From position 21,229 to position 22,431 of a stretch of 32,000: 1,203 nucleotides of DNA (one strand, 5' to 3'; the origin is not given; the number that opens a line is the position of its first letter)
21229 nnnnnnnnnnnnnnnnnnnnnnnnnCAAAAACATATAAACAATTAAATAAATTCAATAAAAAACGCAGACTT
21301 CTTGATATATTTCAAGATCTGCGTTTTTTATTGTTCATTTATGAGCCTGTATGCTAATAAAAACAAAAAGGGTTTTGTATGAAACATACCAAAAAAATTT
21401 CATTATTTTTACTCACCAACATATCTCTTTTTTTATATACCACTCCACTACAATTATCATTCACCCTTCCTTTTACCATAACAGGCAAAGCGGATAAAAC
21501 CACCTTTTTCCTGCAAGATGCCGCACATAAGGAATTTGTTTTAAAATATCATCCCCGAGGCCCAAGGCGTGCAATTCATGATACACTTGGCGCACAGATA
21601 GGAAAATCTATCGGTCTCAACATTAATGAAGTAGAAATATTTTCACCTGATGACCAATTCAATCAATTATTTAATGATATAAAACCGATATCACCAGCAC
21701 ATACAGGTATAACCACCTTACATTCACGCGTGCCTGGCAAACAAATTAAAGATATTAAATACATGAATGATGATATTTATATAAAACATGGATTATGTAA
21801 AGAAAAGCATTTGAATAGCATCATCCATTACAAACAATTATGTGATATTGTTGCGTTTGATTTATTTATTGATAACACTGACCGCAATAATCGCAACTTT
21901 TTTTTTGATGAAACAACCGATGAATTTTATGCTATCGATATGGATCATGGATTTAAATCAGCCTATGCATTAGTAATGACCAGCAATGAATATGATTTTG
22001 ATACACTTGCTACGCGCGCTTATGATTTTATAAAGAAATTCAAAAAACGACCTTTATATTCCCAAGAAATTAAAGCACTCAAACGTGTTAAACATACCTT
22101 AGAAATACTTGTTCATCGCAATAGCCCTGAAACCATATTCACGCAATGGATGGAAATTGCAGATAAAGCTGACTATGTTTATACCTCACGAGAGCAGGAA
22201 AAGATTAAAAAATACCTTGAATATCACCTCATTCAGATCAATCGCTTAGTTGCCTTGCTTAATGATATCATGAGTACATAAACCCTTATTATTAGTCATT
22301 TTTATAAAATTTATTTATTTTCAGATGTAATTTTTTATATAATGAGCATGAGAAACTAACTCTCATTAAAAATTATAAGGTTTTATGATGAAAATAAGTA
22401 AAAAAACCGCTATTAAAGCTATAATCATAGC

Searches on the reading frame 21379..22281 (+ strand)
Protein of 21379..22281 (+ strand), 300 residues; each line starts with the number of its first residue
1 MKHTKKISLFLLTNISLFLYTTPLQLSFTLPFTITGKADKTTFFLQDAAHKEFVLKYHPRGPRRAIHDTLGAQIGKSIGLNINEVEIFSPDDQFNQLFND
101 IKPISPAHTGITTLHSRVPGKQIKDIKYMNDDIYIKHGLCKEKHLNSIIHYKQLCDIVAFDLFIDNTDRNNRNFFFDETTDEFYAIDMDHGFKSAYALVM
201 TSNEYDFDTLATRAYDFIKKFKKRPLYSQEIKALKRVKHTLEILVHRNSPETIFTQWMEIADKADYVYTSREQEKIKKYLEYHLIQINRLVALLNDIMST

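Call 79: search_protein_families(library=pfam, proteins=[window:21379-22281:+], max_evalue=0.0001)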
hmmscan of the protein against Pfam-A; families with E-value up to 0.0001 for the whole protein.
window:21379-22281:+ (300 aa): 1 family
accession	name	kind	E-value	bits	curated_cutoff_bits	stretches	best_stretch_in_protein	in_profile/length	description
PF20613.4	HipA_2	-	1.6e-09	37.9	27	1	149-232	103-189/240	HipA-like kinase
